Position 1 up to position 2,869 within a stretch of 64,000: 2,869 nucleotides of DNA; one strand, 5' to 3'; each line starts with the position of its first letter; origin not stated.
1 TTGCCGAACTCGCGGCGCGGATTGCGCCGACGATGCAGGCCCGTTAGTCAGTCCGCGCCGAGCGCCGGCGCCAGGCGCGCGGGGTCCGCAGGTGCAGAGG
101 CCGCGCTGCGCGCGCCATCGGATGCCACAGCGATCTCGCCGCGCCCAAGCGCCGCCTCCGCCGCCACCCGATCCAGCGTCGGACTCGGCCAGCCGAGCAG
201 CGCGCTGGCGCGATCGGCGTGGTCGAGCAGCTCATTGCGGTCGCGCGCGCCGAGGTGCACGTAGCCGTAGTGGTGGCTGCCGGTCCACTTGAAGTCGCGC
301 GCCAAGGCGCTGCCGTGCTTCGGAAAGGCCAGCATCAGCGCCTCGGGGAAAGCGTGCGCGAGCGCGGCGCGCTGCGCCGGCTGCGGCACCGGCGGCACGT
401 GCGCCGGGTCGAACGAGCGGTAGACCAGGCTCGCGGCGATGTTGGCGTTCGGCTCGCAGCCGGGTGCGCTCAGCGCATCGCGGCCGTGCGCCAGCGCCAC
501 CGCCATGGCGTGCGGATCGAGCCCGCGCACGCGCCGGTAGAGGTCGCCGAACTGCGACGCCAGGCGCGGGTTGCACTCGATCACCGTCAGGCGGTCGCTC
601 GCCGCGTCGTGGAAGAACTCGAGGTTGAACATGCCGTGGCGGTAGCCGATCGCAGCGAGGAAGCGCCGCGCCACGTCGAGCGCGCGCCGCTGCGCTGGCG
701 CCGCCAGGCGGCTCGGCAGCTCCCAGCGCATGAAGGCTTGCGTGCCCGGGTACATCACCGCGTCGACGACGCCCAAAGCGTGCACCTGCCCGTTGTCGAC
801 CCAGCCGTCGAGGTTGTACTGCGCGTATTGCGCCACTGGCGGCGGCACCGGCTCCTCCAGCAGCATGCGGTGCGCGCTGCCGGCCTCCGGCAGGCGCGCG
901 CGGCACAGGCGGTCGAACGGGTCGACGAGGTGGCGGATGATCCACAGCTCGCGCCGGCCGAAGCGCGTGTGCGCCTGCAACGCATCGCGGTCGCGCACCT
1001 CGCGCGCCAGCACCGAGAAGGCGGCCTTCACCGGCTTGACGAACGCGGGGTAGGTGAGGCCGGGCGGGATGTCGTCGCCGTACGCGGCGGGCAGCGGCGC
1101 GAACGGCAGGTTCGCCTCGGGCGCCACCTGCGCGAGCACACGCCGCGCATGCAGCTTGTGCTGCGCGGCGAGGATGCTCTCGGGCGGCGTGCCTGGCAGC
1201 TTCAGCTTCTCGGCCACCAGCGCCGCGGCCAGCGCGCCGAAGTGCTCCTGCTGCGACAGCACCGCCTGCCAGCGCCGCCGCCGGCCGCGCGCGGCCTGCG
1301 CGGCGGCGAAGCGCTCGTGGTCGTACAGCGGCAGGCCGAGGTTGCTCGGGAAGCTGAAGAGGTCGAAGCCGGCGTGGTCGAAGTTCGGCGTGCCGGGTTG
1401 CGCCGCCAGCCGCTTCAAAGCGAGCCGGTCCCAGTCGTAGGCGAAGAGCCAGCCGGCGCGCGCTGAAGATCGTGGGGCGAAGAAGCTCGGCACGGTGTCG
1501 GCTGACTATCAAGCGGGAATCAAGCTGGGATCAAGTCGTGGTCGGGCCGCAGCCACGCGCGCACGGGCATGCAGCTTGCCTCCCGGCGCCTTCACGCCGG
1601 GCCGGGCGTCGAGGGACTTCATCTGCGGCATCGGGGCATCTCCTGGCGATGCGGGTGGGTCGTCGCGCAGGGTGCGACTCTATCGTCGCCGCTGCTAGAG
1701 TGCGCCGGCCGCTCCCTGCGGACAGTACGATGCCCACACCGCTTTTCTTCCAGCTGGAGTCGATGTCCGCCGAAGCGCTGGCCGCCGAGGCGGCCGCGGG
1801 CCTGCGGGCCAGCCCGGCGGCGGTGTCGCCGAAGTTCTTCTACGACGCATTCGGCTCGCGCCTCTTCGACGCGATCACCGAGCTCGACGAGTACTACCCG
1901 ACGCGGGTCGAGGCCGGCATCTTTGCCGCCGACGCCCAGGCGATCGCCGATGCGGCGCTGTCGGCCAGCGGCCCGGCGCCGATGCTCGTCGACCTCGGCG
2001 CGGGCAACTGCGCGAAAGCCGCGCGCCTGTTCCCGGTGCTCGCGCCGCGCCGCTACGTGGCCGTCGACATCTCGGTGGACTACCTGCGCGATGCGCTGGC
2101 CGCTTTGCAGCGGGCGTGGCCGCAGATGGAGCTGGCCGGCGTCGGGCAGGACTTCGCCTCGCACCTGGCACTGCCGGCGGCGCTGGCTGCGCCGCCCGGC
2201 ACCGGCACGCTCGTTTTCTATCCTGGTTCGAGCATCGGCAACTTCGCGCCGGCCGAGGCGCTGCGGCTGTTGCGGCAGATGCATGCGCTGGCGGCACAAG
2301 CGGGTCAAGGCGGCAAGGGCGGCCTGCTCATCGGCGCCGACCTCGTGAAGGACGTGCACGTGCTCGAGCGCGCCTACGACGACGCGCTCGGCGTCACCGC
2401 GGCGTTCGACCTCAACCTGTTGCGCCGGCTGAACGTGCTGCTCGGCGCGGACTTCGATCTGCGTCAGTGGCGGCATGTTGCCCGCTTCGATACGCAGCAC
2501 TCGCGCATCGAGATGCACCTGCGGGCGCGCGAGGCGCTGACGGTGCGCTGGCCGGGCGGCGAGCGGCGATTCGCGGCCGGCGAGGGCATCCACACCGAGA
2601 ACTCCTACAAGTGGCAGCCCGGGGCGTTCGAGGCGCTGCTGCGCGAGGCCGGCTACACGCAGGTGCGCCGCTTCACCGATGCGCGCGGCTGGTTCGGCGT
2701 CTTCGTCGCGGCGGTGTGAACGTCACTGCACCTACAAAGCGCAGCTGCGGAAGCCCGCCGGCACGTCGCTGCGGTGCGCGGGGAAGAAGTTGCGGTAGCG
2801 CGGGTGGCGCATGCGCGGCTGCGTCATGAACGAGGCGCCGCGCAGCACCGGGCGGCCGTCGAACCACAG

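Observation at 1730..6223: Self-contained selenoneine-type cassette: egtD, senA-like, senB-like, selD(senC)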

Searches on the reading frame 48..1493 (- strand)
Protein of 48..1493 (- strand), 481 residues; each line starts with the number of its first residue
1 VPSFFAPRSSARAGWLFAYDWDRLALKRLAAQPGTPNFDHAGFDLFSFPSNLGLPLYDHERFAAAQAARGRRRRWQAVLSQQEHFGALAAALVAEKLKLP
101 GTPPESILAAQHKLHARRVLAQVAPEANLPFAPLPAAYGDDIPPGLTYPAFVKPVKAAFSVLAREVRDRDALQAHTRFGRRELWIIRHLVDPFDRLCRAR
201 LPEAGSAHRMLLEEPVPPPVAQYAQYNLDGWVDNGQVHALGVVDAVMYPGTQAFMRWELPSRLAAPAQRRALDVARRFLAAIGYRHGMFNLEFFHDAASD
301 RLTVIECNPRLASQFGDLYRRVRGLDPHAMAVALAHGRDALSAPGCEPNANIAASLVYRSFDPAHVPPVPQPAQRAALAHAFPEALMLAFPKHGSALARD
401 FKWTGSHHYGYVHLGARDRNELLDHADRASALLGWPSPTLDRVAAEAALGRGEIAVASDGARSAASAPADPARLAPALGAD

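Call 3: search_protein_families(library=ncbifam, proteins=[window:48-1493:-])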
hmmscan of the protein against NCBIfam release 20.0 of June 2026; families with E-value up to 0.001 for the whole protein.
window:48-1493:- (481 aa): 1 family
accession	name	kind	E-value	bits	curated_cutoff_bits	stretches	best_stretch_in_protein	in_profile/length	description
NF002563.0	PRK02186.1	subfamily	1.3e-12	46.9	625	1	78-341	74-308/890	argininosuccinate lyase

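Call 4: search_protein_families(library=pfam, proteins=[window:48-1493:-])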
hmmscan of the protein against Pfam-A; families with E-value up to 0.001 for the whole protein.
window:48-1493:- (481 aa): 0 families

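Call 39: search_solved_structures(query=window:48-1493:-, max_evalue=1, show_alignments=1)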
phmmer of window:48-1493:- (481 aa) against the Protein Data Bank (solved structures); distinct sequences matched with E-value up to 1: 3.
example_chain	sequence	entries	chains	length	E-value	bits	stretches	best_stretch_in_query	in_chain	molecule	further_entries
5k2m_A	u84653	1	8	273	0.013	17.6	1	79-184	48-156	RimK-related lysine biosynthesis protein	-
8rth_A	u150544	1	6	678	0.072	15.1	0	87-145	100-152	3-methylcrotonyl-CoA carboxylase, putative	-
4fu0_A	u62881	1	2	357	0.9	11.5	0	137-176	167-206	D-alanine--D-alanine ligase 7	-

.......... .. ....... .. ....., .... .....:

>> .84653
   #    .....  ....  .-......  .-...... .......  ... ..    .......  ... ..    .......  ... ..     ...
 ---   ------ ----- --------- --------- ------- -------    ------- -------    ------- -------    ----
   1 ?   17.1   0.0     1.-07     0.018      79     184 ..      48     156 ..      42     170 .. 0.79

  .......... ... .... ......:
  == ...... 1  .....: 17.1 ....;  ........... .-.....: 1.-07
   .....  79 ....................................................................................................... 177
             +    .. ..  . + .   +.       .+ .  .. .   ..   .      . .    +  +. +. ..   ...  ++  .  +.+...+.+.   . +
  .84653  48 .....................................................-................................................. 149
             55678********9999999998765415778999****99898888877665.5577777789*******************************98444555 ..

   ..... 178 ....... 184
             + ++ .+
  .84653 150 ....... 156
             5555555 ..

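Call 40: search_protein_families(library=pfam, proteins=[window:48-1493:-], max_evalue=1)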
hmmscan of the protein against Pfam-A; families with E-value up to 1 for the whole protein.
window:48-1493:- (481 aa): 3 families
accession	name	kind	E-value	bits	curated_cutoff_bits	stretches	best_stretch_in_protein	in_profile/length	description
PF13535.11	ATP-grasp_4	-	0.017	15.2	27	1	226-312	66-154/160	ATP-grasp domain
PF02786.22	CPSase_L_D2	-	0.018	15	19.8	1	260-338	129-206/211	Carbamoyl-phosphate synthase L chain, ATP binding domain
PF07478.18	Dala_Dala_lig_C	-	0.22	11.5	24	1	145-175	34-64/204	D-ala D-ala ligase C-terminus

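Call 41: find_homologous_proteins(query=window:48-1493:-, max_evalue=0.00001)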
Query window:48-1493:- (481 aa): 2300 proteins with E <= 0.00001 among 8000 candidates; the best 120 are listed.
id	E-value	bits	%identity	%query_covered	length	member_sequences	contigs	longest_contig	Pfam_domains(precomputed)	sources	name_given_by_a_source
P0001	0.0e+0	1079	100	100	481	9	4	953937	-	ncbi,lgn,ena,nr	ncbi:MAG: ATP-grasp domain-containing protein [Betaproteobacteria bacterium]|nr:ATP-grasp domain-con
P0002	3.2e-241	819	79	100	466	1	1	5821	-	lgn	-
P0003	1.2e-240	818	82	92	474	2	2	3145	-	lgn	-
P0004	3.6e-238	809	83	92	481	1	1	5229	-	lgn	-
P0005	2.8e-237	806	78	100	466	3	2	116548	-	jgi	-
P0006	1.1e-233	794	78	100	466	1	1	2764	-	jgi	jgi:hypothetical protein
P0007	3.3e-232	790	75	100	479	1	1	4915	-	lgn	-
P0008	2.8e-223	760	79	90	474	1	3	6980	-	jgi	jgi:hypothetical protein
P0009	1.2e-221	755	78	91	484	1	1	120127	-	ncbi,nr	ncbi:MAG: ATP-grasp domain-containing protein [Rubrivivax sp.]|nr:ATP-grasp domain-containing protei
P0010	5.1e-216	736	77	92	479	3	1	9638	-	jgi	-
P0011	5.1e-216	736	76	94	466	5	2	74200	-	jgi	jgi:hypothetical protein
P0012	6.2e-215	733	73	98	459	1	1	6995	-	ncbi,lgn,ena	-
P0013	1.2e-213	728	76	91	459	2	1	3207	-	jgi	jgi:hypothetical protein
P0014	2.2e-211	721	76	89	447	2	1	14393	-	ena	-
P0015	1.2e-209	715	76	89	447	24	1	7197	-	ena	-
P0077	7.7e-193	660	71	89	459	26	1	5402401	-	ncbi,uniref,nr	ncbi:ATP-grasp domain-containing protein [Rhizobacter sp. AJA081-3]|uniref:ATP-grasp domain-containi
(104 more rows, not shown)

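Call 42: find_encoding_contigs(protein=P0001, flank=10000, max_places=4)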
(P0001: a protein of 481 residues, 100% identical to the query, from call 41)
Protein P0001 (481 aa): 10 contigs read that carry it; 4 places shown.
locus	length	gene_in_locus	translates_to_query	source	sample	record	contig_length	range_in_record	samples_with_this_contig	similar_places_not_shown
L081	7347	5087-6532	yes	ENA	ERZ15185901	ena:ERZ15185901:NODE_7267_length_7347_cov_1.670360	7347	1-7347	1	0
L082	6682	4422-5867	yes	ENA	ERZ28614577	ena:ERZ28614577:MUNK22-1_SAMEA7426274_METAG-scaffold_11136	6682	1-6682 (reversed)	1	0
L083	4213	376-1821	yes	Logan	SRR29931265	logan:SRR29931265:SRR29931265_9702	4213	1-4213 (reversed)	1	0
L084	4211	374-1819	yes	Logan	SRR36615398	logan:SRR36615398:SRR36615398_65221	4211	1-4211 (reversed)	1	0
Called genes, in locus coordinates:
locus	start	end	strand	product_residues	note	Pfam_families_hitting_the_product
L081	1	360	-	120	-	?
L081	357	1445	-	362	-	PF00586:AIRS, PF02769:AIRS_C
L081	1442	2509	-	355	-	PF20706:GT4-conflict (weak), PF00534:Glycos_transf_1, PF13692:Glyco_trans_1_4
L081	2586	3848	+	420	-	PF03781:FGE-sulfatase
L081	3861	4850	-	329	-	PF10017:Methyltransf_33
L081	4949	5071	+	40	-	-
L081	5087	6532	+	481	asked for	-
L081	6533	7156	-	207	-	PF03886:ABC_trans_aux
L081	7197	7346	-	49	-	?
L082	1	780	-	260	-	?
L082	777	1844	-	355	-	PF20706:GT4-conflict (weak), PF00534:Glycos_transf_1, PF13692:Glyco_trans_1_4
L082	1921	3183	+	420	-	PF03781:FGE-sulfatase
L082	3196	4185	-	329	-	PF10017:Methyltransf_33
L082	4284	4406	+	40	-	-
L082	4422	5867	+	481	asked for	-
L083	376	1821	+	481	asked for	-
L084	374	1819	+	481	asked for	-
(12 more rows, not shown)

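Call 43: find_encoding_contigs(protein=P0077, flank=10000, max_places=3)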
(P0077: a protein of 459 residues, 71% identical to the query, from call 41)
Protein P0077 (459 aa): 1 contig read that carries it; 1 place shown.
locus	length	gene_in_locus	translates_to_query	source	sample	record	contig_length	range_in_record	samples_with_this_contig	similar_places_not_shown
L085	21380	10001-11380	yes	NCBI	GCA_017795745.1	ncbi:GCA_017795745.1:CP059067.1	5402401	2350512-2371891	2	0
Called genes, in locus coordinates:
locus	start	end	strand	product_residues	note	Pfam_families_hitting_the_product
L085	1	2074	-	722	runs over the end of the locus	PF01642:MM_CoA_mutase, PF02310:B12-binding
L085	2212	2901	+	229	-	PF00392:GntR, PF07729:FCD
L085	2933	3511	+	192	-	PF00186:DHFR_1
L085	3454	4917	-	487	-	PF01425:Amidase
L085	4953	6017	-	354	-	PF00586:AIRS, PF02769:AIRS_C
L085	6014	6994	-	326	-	PF20706:GT4-conflict (weak), PF00534:Glycos_transf_1, PF13692:Glyco_trans_1_4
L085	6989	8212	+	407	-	PF03781:FGE-sulfatase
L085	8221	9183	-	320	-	PF10017:Methyltransf_33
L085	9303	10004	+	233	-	PF09335:VTT_dom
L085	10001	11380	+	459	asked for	-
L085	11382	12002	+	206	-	-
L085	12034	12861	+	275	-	PF04784:DUF547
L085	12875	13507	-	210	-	PF05724:TPMT, PF03848:TehB (weak), PF08241:Methyltransf_11, PF08242:Methyltransf_12 (weak), PF13649:Methyltransf_25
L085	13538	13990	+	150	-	-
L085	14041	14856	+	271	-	PF00578:AhpC-TSA, PF08534:Redoxin, PF00085:Thioredoxin (weak), PF13098:Thioredoxin_2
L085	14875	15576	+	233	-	PF13489:Methyltransf_23, PF01209:Ubie_methyltran (weak), PF05148:Methyltransf_8 (faint), PF08241:Methyltransf_11, PF08242:Methyltransf_12, PF13649:Methyltransf_25, PF13847:Methyltransf_31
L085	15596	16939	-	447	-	PF08448:PAS_4, PF00158:Sigma54_activat, PF14532:Sigma54_activ_2, PF07724:AAA_2 (weak), PF07728:AAA_5, PF25601:AAA_lid_14, PF02954:HTH_8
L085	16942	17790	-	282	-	PF00027:cNMP_binding, PF13545:HTH_Crp_2 (weak)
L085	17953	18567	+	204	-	PF00355:Rieske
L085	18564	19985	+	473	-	PF12801:Fer4_5, PF12838:Fer4_7 (faint), PF13187:Fer4_9 (faint), PF13534:Fer4_17 (faint), PF13183:Fer4_8 (weak), PF13746:Fer4_18, PF11614:FixG_C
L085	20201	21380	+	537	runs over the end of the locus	PF22113:Mtrc-MtrF_II-IV_dom (faint), PF09699:Paired_CXXCH_1 (faint), PF14522:Cytochrome_C7 (faint), PF13435:Cytochrome_C554 (faint), PF11783:Cytochrome_cB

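Call 44: find_related_loci(query=window:48-1493:-, collection=metagenome_contigs, flank=8000)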
Query window:48-1493:- (481 aa) in metagenome_contigs; peptide patterns used: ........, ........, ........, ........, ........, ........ (x = any residue, [..] = any of these).
139 stretches matched a pattern; 65 encode a relative of the query (tblastn E <= 1e-3); 65 distinct loci.
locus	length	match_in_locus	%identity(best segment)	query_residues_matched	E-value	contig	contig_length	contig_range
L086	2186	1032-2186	99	1-385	0e+0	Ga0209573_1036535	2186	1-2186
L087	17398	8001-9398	78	1-481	0e+0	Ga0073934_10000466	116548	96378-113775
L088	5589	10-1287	76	12-441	0e+0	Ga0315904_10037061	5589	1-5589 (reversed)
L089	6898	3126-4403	76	12-441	0e+0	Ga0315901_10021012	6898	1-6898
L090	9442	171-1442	75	14-441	0e+0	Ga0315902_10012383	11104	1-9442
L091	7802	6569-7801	77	12-426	0e+0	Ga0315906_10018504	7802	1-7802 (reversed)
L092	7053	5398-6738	71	2-450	0e+0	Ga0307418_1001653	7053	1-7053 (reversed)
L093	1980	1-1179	78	58-452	0e+0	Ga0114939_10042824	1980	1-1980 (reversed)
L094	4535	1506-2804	69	9-444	0e+0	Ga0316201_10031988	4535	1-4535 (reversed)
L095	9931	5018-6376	69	9-477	0e+0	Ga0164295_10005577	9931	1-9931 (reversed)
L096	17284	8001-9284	71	12-443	0e+0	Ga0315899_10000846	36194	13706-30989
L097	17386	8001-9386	67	12-477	0e+0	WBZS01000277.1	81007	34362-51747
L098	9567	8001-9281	69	12-441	0e+0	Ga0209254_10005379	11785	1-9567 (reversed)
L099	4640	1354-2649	72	13-447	0e+0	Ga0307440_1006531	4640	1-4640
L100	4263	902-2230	70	1-447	0e+0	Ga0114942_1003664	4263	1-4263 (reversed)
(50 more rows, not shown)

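Call 56: predict_structure(alignment_id=A2)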
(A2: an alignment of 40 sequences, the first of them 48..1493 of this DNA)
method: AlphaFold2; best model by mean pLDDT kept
length: 481 residues; sequences in the alignment: 40
mean_pLDDT: 83.0   pTM: 0.85
mean pLDDT of the five models: 83.0, 82.5, 81.8, 81.7, 79.6
residues with pLDDT >= 90: 268; 70-90: 119; 50-70: 46; < 50: 48
segments of 3 or more residues with pLDDT < 50: 1-5, 442-481
pLDDT, mean of each block of 10 residues (from residue 1): 52 86 83 90 66 79 96 95 88 97 96 97 97 90 93 83 88 89 85 95 94 79 82 96 79 76 95 98 96 91 92 86 95 94 93 90 80 94 85 59 68 93 93 81 49 38 36 34 34
secondary structure, 60 per line:
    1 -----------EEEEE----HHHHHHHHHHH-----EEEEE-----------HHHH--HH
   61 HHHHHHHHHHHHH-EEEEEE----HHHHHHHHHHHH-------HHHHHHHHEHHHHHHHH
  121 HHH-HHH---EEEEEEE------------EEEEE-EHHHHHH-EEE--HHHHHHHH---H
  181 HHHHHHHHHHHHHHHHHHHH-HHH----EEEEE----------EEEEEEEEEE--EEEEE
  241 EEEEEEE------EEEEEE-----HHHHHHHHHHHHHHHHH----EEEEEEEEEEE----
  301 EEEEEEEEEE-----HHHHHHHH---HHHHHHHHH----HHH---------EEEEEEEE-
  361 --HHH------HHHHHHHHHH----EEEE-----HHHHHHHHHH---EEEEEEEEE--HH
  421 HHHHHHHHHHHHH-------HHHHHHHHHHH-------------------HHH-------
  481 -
elements in order: E12-16 H21-31 E37-41 H53-56 H59-73 E75-80 H85-96 H104-111 H113-123 E131-137 E150-154 H157-162 E164-166 H169-176 H180-200 E209-213 E224-233 E236-247 E254-259 H265-281 E286-296 E301-310 H316-323 H327-335 E352-359 H372-381 E386-389 H395-404 E408-416 H419-433 H441-451

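Call 58: search_protein_families(library=ncbifam, proteins=[L085:9303-10004:+, L085:11382-12002:+], max_evalue=0.00001)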
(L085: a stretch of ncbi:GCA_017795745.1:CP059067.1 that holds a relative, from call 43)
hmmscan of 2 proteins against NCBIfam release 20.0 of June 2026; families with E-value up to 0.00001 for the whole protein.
L085:9303-10004:+ (233 aa): 0 families

L085:11382-12002:+ (206 aa): 1 family
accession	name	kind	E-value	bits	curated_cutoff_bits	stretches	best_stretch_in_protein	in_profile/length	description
NF041384.1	YHS_seleno_dom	subfamily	2.5e-31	108.3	70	1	56-165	3-112/113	YHS domain-containing (seleno)protein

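Call 59: fold_search(model_id=the predicted structure, library=pdb)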
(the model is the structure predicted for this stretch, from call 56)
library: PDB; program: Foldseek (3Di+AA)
matches with E <= 10: 1131; with E <= 0.001: 437
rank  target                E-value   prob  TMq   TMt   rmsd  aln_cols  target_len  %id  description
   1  3vot_B                2.8e-17  1.00  0.56  0.67   6.8       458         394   15  Crystal structure of L-amino acid ligase from Bacillus licheniformis (released 2012-11-07)
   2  3vot_A                4.9e-17  1.00  0.57  0.66   6.9       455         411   14  Crystal structure of L-amino acid ligase from Bacillus licheniformis (released 2012-11-07)
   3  9yx2_T                7.0e-16  1.00  0.53  0.53   7.9       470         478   16  Structure of the long chain acyl-CoA carboxylase complex from Mycobacterium smegmatis with ATP, bicarbonate, and propi (released 2025-11-26)
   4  10bm_A                1.2e-15  1.00  0.58  0.70   5.6       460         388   15  Crystal structure of Phosphoribosylaminoimidazole carboxylase from Burkholderia xenovorans (AMP, ADP and sulfate compl (released 2026-01-21)
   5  9yx2_B                1.3e-15  1.00  0.53  0.53   7.6       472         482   15  Structure of the long chain acyl-CoA carboxylase complex from Mycobacterium smegmatis with ATP, bicarbonate, and propi (released 2025-11-26)
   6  3wo1                  1.5e-15  1.00  0.57  0.58   7.9       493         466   13  Crystal structure of Trp332Ala mutant YwfE, an L-amino acid ligase, with bound ADP-Mg-Ala (released 2014-05-14)
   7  8rth_A                1.9e-15  1.00  0.49  0.37  11.2       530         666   13  Trypanosoma brucei 3-methylcrotonyl-CoA carboxylase (released 2024-04-17)
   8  3vmm                  2.1e-15  1.00  0.56  0.57   8.7       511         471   12  Crystal structure of BacD, an L-amino acid dipeptide ligase from Bacillus subtilis (released 2012-04-11)
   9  3ouz_A                2.9e-15  1.00  0.56  0.60   6.8       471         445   15  Crystal Structure of Biotin Carboxylase-ADP complex from Campylobacter jejuni (released 2010-10-13)
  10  3ouu_A                3.1e-15  1.00  0.54  0.58   7.1       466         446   15  Crystal Structure of Biotin Carboxylase-beta-gamma-ATP Complex from Campylobacter jejuni (released 2010-10-20)
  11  9kkm_A                3.3e-15  1.00  0.53  0.21   7.4       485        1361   13  cryo-EM structure of acetyl-CoA carboxyltransferase holoenzyme dimer from Shewanella oneidensis, mutant E1238A, comple (released 2025-11-19)
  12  7ybu_A                4.4e-15  1.00  0.48  0.36  12.8       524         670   13  Human propionyl-coenzyme A carboxylase (released 2023-07-05)
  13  2vpq_A                4.9e-15  1.00  0.56  0.59   6.8       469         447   14  Crystal structure of biotin carboxylase from S. aureus complexed with AMPPNP (released 2008-09-09)
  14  9zoi_C                7.0e-15  1.00  0.57  0.69   5.9       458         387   16  Crystal structure of Phosphoribosylaminoimidazole carboxylase from Burkholderia xenovorans (ATP complex) (released 2025-12-24)
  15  4e4t_B                7.8e-15  1.00  0.56  0.69   6.3       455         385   16  Crystal structure of Phosphoribosylaminoimidazole carboxylase, ATPase subunit from Burkholderia ambifaria (released 2012-03-28)
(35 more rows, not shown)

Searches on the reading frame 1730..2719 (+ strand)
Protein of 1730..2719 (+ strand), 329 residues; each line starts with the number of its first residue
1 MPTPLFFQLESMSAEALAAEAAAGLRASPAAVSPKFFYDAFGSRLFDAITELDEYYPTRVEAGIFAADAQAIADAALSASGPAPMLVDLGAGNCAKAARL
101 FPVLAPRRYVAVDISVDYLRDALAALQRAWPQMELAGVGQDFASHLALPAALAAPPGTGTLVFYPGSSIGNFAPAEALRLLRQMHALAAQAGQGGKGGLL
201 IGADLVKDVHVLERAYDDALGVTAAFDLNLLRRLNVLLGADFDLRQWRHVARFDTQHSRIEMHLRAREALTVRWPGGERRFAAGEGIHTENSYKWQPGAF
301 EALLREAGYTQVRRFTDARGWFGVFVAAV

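Call 3: search_protein_families(library=ncbifam, proteins=[window:1730-2719:+])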
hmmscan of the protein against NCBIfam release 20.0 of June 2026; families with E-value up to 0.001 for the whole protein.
window:1730-2719:+ (329 aa): 2 families
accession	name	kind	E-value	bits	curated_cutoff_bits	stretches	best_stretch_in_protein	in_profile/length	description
TIGR03438.1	egtD_ergothio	equivalog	5e-101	337.9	290.9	1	18-326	3-300/301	L-histidine N(alpha)-methyltransferase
TIGR03439.1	methyl_EasF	subfamily_domain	2.9e-43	148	205.55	1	14-320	10-315/321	EasF family methyltransferase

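Call 4: search_protein_families(library=pfam, proteins=[window:1730-2719:+])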
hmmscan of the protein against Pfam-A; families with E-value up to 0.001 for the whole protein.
window:1730-2719:+ (329 aa): 1 family
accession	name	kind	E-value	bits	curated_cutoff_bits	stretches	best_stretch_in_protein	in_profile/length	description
PF10017.15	Methyltransf_33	-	2.7e-94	316.1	23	1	18-327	2-302/304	Histidine-specific methyltransferase, SAM-dependent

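Call 61: search_solved_structures(query=window:1730-2719:+, show_alignments=1, max_evalue=1e-10)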
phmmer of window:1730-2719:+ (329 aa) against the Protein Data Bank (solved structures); distinct sequences matched with E-value up to 1e-10: 6.
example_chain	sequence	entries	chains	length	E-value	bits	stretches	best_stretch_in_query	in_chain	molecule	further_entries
4uy6_A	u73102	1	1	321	1e-56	196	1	12-327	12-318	HISTIDINE-SPECIFIC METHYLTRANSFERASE EGTD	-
4uy5_A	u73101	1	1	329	1e-56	196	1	12-327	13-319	HISTIDINE-SPECIFIC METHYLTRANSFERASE EGTD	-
4uy7_A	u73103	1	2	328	1.1e-56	195.9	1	12-327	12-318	HISTIDINE-SPECIFIC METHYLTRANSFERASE EGTD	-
4pim_A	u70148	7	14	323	6.3e-56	193.4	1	12-327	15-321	Histidine-specific methyltransferase EgtD | Histidine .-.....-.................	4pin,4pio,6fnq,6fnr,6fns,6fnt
4pip_A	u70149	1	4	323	2.1e-54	188.4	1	12-327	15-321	Histidine-specific methyltransferase EgtD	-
7scf_A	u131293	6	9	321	4.3e-50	174.2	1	16-328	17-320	Histidine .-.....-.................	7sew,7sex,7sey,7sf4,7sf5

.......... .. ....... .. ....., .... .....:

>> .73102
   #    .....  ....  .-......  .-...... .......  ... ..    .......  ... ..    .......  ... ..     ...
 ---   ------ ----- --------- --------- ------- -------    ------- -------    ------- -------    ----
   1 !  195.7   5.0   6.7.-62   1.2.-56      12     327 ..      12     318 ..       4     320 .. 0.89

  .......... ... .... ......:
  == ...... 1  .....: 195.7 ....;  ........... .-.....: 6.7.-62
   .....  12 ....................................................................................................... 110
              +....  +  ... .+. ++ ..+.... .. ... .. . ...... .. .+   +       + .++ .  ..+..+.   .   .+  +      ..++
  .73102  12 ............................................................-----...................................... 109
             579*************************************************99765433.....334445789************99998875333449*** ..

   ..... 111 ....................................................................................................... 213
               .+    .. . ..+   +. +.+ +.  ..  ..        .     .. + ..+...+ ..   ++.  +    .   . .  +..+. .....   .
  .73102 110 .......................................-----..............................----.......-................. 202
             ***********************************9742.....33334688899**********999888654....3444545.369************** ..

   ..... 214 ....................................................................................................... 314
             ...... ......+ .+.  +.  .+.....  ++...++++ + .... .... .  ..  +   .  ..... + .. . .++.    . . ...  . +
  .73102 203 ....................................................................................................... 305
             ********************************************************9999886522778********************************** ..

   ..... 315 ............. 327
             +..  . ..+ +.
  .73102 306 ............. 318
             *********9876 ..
